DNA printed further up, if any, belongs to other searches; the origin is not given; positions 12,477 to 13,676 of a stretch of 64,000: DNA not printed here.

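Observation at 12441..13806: Low-GC single-gene islet encoding a PD-(D/E)xK nuclease-like protein with its own consensus promoter and terminator: a candidate solitary defence or restriction-like gene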

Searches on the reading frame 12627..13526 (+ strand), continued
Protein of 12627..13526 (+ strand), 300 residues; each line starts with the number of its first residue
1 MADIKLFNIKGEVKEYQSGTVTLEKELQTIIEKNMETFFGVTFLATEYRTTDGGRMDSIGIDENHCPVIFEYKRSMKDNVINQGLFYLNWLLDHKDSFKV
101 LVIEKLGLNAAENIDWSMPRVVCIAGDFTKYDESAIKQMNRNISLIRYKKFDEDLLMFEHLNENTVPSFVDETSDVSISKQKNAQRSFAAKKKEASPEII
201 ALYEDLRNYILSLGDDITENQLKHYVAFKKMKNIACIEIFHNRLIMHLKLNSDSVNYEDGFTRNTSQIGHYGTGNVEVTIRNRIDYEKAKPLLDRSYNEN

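Call 23: find_encoding_contigs(protein=P0059, flank=10000, max_places=3)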
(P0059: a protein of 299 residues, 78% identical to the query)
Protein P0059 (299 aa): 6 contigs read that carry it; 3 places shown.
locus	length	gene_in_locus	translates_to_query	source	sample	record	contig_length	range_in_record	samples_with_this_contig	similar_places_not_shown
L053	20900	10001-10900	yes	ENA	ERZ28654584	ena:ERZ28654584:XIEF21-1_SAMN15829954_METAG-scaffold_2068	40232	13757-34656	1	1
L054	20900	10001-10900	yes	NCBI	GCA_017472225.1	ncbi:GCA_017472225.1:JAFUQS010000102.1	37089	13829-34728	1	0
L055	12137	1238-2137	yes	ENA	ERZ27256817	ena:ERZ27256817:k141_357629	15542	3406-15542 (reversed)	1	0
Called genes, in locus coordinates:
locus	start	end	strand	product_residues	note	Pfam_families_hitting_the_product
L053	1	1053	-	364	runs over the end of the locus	PF01926:MMR_HSR1, PF02421:FeoB_N, PF06071:YchF-GTPase_C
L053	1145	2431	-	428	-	PF01053:Cys_Met_Meta_PP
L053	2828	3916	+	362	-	PF00266:Aminotran_5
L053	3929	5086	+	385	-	PF00389:2-Hacid_dh, PF02826:2-Hacid_dh_C, PF03446:NAD_binding_2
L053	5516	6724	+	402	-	PF01676:Metalloenzyme, PF10143:PhosphMutase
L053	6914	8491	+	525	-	PF04932:Wzy_C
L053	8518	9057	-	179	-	PF04014:MazE_antitoxin, PF15714:SpoVT_C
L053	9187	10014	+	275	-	-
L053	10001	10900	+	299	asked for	PF18899:DUF5655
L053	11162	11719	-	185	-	-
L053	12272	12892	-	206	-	PF01865:PhoU_div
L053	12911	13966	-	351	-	PF01384:PHO4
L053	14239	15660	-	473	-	-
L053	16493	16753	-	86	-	-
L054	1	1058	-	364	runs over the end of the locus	PF01926:MMR_HSR1, PF02421:FeoB_N, PF06071:YchF-GTPase_C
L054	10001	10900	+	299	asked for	PF18899:DUF5655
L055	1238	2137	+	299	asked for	PF18899:DUF5655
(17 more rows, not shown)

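Call 25: search_solved_structures(query=window:12627-13526:+, max_evalue=10, show_alignments=3)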
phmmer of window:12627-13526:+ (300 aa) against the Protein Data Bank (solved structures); distinct sequences matched with E-value up to 10: 0.

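Call 27: search_dna_similar(query=window:12627-13526:+, collection=phages, mode=protein, max_rows=15)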
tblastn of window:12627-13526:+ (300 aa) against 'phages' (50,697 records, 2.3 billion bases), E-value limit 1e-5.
Records with a match: 3; places in all: 3; records where one place covers at least 80% of the query: 3.
Best place of each record, by identity: <60% 3.
By first word of the organism name: Bacteriophage 2; Salmonella 1.
By host as written in the record: - 2; Salmonella enterica subsp. enterica serovar Kentucky 1.
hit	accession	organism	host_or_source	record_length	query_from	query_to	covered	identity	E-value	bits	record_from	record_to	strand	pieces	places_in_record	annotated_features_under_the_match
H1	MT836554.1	Bacteriophage sp.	human fecal samples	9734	1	300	100%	57.3%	2e-103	336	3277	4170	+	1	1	record has no annotation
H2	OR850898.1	Salmonella phage S.Kent 1-2-1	Salmonella enterica subsp. enterica ...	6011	1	300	100%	48.6%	1e-90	300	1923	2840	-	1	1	record has no annotation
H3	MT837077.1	Bacteriophage sp.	human fecal samples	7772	6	297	97%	25.8%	9e-23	103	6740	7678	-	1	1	record has no annotation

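Call 28: search_dna_similar(query=window:12627-13526:+, collection=plasmids, mode=protein, max_rows=25)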
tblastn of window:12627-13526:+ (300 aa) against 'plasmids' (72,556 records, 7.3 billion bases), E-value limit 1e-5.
Records with a match: 43; places in all: 45; records where one place covers at least 80% of the query: 30.
Best place of each record, by identity: <60% 43.
By first word of the organism name: Acinetobacter 15; Staphylococcus 8; Streptomyces 7; Pseudomonas 4; Planktothrix 3; Cupriavidus 1; Lichenicola 1; Aeromonas 1; Rhizobium 1; Saccharobesus 1; and 1 more.
By predicted mobility (MOB-suite, as given by PLSDB): non-mobilizable 34; mobilizable 8; conjugative 1.
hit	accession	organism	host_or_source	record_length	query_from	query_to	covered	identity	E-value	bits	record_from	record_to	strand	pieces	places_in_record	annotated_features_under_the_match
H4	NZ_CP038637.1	Cupriavidus oxalaticus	whole organism,sewage sludge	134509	1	300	100%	48.4%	1e-92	307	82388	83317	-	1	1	DUF5655 domain-containing protein | restriction endonuclease subunit S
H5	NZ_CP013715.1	Staphylococcus equorum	cell,Saeu-jeotgal, salted fermented food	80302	1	300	100%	47.0%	5e-90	299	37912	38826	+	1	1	DUF5655 domain-containing protein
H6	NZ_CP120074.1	Staphylococcus saprophyticus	Canis lupus familiaris,cell ...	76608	1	300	100%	46.7%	1e-89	298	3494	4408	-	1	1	DUF5655 domain-containing protein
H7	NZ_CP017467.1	Staphylococcus nepalensis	cell culture,Korean fermented food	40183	1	300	100%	46.7%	1e-89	298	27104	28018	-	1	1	DUF5655 domain-containing protein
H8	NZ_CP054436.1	Staphylococcus saprophyticus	Homo sapiens,whole organism,urine ...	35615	1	300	100%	46.7%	2e-89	298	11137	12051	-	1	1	DUF5655 domain-containing protein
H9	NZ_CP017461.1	Staphylococcus nepalensis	cell culture,Korean fermented food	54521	1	300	100%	46.7%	3e-89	297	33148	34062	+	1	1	DUF5655 domain-containing protein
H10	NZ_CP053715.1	Lichenicola cladoniae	Cladonia borealis,cell culture,lichen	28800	1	300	100%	46.1%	7e-84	281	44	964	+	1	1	DUF5655 domain-containing protein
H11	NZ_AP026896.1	Aeromonas caviae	Microbe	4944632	1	300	100%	45.6%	9e-82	275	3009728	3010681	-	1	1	none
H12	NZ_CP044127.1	Rhizobium sp. BG4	Prosopis cineraria,pure bacterial ...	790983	1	297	99%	41.8%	2e-82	278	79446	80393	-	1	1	DUF5655 domain-containing protein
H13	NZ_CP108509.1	Streptomyces sp. NBC_01237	-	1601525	1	297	99%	39.3%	3e-66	231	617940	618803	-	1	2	none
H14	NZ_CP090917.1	Staphylococcus epidermidis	Homo sapiens,skin swab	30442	48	300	84%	46.1%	4e-74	253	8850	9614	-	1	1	DUF5655 domain-containing protein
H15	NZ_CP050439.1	Streptomyces sp. SNU607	Copris tripartitus,Whole organism,gut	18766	2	297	99%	37.4%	4e-61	216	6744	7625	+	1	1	DUF5655 domain-containing protein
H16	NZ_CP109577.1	Streptomyces sp. NBC_01369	-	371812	1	297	99%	36.4%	9e-57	204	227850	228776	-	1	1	DUF5655 domain-containing protein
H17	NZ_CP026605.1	Saccharobesus litoralis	algae mud,microbial mat/biofilm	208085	4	298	97%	36.9%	2e-43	202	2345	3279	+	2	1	none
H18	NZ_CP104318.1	Streptomyces angustmyceticus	whole organism,soil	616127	1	297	99%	33.8%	1e-51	189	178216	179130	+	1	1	DUF5655 domain-containing protein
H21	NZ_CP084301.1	Acinetobacter pseudolwoffii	a feces sample of chicken origin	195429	23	280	86%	28.9%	2e-24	110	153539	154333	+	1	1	DUF5655 domain-containing protein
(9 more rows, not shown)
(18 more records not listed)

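Call 29: get_annotated_region(hit=H4, flank=9000)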
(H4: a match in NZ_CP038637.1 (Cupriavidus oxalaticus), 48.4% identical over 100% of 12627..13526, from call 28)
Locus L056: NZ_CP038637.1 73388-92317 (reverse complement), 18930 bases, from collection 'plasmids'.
description: Cupriavidus oxalaticus strain X32 plasmid unnamed2, complete sequence
organism: Cupriavidus oxalaticus (NCBI taxid 96344)
taxonomy: Bacteria; Pseudomonadota; Betaproteobacteria; Burkholderiales; Burkholderiaceae; Cupriavidus; Cupriavidus oxalaticus
host: -; source: whole organism,sewage sludge; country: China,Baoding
typing (MOB-suite, as given by PLSDB): non-mobilizable
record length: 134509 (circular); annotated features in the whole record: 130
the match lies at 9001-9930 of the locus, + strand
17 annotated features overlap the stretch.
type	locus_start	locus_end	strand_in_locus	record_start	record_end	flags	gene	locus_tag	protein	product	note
CDS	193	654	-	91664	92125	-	-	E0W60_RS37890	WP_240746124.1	hypothetical protein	-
CDS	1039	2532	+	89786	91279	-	ltrA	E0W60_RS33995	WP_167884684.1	group II intron reverse transcriptase/maturase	GO:0000373 - Group II intron splicing [Evidence IEA]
CDS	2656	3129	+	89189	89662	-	-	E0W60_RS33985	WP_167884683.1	hypothetical protein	-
CDS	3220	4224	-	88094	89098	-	-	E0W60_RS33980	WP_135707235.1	replication protein RepA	-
CDS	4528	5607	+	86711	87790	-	-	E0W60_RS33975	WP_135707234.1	hypothetical protein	-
CDS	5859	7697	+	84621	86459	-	-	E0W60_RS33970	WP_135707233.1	class I SAM-dependent DNA methyltransferase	-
CDS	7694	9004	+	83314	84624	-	-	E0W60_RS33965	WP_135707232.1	restriction endonuclease subunit S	GO:0006304 - DNA modification [Evidence IEA]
CDS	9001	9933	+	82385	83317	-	-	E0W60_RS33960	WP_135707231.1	DUF5655 domain-containing protein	-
CDS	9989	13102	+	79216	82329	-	-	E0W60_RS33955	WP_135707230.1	DEAD/DEAH box helicase family protein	-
CDS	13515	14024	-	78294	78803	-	-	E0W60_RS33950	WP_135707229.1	DUF3800 domain-containing protein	-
CDS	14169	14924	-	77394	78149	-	istB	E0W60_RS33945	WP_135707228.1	IS21-like element ISRme9 family helper ATPase IstB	-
CDS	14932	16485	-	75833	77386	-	istA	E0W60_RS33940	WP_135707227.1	IS21 family transposase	-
CDS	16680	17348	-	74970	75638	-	-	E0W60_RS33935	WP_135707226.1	hypothetical protein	-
CDS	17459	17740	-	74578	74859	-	-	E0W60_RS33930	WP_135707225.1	hypothetical protein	-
CDS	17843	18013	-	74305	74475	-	-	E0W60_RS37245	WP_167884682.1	hypothetical protein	-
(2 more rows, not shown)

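Call 30: get_annotated_region(hit=H5, flank=8000)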
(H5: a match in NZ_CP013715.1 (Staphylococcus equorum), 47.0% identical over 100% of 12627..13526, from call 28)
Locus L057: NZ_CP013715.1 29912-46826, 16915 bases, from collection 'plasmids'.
description: Staphylococcus equorum strain C2014 plasmid pC2014-1, complete sequence
organism: Staphylococcus equorum (NCBI taxid 246432)
taxonomy: Bacteria; Bacillota; Bacilli; Bacillales; Staphylococcaceae; Staphylococcus; Staphylococcus equorum
host: -; source: cell,Saeu-jeotgal, salted fermented food; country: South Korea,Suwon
typing (MOB-suite, as given by PLSDB): mobilizable; replicon rep_cluster_1216; relaxase MOBP
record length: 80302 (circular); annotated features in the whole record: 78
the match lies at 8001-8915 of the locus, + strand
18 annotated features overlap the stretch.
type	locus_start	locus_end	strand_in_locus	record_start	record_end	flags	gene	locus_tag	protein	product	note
CDS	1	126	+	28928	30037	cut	-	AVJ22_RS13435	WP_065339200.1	SIS domain-containing protein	GO:1901135 - carbohydrate derivative metabolic process [Evidence IEA]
CDS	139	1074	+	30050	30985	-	-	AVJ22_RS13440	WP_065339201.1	1-phosphofructokinase family hexose kinase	-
CDS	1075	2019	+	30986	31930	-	-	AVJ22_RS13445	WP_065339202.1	tagatose 1,6-diphosphate aldolase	-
CDS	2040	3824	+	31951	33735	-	-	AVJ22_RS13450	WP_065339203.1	beta-galactosidase family protein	-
CDS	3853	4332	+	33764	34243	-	-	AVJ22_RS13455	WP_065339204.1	PTS sugar transporter subunit IIB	GO:0008643 - carbohydrate transport [Evidence IEA]; GO:0009401 - phosphoenolpyruvate-dependent sugar phosphotransferase ...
CDS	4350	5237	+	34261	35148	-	-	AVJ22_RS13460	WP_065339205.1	PTS sugar transporter subunit IIC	GO:0034219 - carbohydrate transmembrane transport [Evidence IEA]; GO:0009401 - phosphoenolpyruvate-dependent sugar ...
CDS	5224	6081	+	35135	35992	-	-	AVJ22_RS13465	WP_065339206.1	PTS system mannose/fructose/sorbose family transporter subunit IID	GO:0008643 - carbohydrate transport [Evidence IEA]; GO:0009401 - phosphoenolpyruvate-dependent sugar phosphotransferase ...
CDS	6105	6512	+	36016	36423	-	-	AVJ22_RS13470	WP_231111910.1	PTS fructose transporter subunit IIA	-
CDS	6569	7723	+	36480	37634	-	nagA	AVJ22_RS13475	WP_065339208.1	N-acetylglucosamine-6-phosphate deacetylase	GO:0006040 - amino sugar metabolic process [Evidence IEA]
CDS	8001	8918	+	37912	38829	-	-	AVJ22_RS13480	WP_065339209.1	DUF5655 domain-containing protein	-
CDS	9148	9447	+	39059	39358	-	-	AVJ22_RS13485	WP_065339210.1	hypothetical protein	-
CDS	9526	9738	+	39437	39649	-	-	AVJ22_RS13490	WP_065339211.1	hypothetical protein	-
CDS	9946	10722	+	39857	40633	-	-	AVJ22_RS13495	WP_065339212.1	hypothetical protein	-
CDS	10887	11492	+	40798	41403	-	-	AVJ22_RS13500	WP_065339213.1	recombinase family protein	GO:0006310 - DNA recombination [Evidence IEA]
CDS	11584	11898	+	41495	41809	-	-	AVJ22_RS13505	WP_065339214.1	metalloregulator ArsR/SmtB family transcription factor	GO:0006355 - regulation of DNA-templated transcription [Evidence IEA]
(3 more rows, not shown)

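Call 31: get_annotated_region(hit=H12, flank=8000)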
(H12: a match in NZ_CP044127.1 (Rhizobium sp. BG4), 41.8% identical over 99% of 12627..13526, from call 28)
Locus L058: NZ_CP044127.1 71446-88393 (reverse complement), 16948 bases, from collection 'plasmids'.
description: Rhizobium sp. BG4 plasmid pRPC2, complete sequence
organism: Rhizobium sp. BG4 (NCBI taxid 2613770)
taxonomy: Bacteria; Pseudomonadota; Alphaproteobacteria; Hyphomicrobiales; Rhizobiaceae; Rhizobium; Rhizobium sp. BG4
host: -; source: Prosopis cineraria,pure bacterial culture,nodule; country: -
typing (MOB-suite, as given by PLSDB): conjugative; relaxase MOBP; mating-pair formation MPF_T
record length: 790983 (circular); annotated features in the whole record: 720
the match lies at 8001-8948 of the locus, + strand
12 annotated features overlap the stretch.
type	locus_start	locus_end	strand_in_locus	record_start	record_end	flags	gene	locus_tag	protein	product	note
CDS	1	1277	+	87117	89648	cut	-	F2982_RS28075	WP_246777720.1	NB-ARC domain-containing protein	-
CDS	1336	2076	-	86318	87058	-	-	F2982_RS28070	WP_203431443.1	SprT family zinc-dependent metalloprotease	GO:0006508 - proteolysis [Evidence IEA]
CDS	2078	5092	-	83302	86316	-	-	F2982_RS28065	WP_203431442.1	HsdR family type I site-specific deoxyribonuclease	GO:0009307 - DNA restriction-modification system [Evidence IEA]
CDS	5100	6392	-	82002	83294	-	-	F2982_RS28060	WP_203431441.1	restriction endonuclease subunit S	-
CDS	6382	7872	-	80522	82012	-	-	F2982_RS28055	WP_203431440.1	type I restriction-modification system subunit M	GO:0009307 - DNA restriction-modification system [Evidence IEA]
CDS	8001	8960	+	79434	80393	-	-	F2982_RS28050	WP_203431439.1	DUF5655 domain-containing protein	-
CDS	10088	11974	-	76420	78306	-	htpG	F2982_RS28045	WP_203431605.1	molecular chaperone HtpG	GO:0006457 - protein folding [Evidence IEA]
CDS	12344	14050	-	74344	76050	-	-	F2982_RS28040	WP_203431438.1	dihydroxyacetone kinase family protein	-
CDS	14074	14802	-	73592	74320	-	-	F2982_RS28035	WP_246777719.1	amino acid ABC transporter permease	GO:0006865 - amino acid transport [Evidence IEA]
CDS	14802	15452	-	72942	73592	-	-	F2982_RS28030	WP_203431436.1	amino acid ABC transporter permease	GO:0006865 - amino acid transport [Evidence IEA]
CDS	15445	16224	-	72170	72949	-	-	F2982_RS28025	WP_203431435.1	amino acid ABC transporter ATP-binding protein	-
CDS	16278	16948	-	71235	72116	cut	-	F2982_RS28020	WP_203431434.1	transporter substrate-binding domain-containing protein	-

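Call 32: search_protein_representatives(protein=window:12627-13526:+)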
Query: 300 residues. Proteins with E-value up to 0.001 (for the whole library): 2742; up to 1e-10: 1446; up to 1e-30: 373. The best 150 are listed.
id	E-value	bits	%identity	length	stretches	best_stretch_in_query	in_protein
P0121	4.3e-125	433.1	70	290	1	1-300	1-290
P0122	4.3e-101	354.3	58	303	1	1-300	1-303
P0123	1.6e-92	326.2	51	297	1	1-300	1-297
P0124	1.9e-91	322.7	90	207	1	1-161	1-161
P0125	1.9e-89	316.1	50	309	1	1-298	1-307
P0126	6.1e-87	307.9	56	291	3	56-162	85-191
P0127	1.1e-82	294.0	42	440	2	1-298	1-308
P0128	2.4e-82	292.8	51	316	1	1-300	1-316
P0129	2.6e-82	292.7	51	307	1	1-300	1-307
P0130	7.1e-82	291.3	62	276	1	81-300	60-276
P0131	5.0e-81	288.5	47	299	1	1-300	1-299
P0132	7.1e-81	288.0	48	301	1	3-299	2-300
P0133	1.7e-79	283.5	47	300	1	1-300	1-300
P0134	1.2e-78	280.7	47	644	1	1-298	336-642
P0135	1.3e-78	280.6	49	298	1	1-300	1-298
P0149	3.5e-68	246.3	43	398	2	1-191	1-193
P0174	1.5e-60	221.3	52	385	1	1-229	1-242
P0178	9.1e-60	218.7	33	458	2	21-298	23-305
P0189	2.5e-58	214.0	49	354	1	27-236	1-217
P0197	3.5e-56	207.0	42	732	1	2-266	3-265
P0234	3.2e-50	187.4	41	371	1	1-242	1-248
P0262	1.4e-47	178.8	33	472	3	13-160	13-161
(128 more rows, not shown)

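Call 40: search_solved_structures(query=A1, max_evalue=10, show_alignments=3)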
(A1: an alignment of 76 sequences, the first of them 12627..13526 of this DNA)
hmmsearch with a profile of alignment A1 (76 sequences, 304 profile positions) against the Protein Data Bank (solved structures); distinct sequences matched with E-value up to 10: 4.
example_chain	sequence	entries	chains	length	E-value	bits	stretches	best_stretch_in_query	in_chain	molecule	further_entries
6o35_A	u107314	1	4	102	0.26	13.5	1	178-260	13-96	de novo designed WSHC8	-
2vld_A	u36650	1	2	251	0.75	12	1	53-99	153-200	Endonuclease NucS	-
9ifo_A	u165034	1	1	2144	1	11.6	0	194-281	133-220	Teneurin-Like Protein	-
9pt5_A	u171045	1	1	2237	1.1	11.5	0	194-281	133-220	Teneurin-like protein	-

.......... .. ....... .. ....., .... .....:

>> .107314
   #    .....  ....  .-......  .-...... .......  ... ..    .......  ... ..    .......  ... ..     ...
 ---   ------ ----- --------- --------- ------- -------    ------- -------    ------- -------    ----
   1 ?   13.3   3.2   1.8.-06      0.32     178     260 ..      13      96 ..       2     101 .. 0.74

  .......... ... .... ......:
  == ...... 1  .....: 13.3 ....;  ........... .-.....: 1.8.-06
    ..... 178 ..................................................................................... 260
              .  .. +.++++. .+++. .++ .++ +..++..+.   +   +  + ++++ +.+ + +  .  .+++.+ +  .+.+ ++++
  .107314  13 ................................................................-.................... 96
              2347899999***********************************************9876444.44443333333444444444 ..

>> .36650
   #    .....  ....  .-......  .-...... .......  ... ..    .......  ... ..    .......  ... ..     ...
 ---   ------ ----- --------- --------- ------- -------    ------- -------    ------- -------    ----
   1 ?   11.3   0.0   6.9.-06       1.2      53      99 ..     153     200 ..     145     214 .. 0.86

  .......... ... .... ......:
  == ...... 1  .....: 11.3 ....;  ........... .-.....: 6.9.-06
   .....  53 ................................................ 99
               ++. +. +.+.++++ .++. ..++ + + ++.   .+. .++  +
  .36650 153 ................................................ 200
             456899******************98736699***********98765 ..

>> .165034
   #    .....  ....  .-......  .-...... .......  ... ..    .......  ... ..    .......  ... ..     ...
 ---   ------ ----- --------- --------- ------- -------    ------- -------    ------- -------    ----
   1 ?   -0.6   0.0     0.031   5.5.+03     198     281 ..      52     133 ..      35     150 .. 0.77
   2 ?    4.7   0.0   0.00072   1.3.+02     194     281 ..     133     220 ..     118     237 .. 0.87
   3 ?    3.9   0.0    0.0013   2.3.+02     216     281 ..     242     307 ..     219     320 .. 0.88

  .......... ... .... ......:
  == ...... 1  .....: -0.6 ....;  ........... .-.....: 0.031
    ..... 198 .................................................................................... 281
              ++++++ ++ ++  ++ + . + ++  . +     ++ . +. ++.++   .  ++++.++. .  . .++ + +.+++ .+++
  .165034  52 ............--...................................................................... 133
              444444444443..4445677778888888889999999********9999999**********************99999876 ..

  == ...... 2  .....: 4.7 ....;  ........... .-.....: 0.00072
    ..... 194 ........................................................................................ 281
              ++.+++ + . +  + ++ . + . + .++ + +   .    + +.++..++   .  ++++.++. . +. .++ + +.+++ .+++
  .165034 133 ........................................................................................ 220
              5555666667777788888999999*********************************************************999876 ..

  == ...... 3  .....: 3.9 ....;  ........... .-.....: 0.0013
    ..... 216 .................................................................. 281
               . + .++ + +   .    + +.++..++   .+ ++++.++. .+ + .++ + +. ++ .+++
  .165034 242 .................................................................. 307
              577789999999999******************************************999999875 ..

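Call 41: find_related_loci(query=A1, collection=viral_contigs, flank=10000)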
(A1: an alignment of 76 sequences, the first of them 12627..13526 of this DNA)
Query A1 (300 aa) in viral_contigs; peptide patterns used: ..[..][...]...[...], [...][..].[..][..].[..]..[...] (x = any residue, [..] = any of these).
209 stretches matched a pattern; 31 encode a relative of the query (tblastn E <= 1e-3); 31 distinct loci.
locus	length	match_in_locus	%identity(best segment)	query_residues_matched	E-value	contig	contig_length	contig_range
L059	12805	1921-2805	66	1-300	3e-133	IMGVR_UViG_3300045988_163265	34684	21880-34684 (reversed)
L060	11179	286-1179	56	1-300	3e-115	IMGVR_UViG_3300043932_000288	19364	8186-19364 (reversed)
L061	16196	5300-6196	55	1-300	2e-114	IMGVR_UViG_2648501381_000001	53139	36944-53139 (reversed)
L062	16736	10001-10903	57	1-299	1e-111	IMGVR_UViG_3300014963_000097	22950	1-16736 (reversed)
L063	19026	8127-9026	56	1-298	2e-111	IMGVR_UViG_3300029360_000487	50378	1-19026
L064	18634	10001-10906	53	1-300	2e-107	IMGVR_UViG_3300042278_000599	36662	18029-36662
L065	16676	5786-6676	53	1-300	1e-106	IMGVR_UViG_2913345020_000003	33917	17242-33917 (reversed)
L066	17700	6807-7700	54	1-300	3e-105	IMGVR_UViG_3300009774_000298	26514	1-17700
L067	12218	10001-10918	48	1-300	1e-98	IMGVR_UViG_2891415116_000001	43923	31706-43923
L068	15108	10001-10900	50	1-297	3e-97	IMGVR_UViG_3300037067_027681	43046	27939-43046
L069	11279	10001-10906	49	1-300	2e-90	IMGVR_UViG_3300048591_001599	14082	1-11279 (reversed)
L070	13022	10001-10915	44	1-298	2e-87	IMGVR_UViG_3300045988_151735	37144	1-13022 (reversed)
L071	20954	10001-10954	45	1-300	4e-85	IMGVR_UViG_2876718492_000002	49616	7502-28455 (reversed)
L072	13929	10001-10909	48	1-300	6e-85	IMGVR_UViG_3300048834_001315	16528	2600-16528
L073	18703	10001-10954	44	1-300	3e-83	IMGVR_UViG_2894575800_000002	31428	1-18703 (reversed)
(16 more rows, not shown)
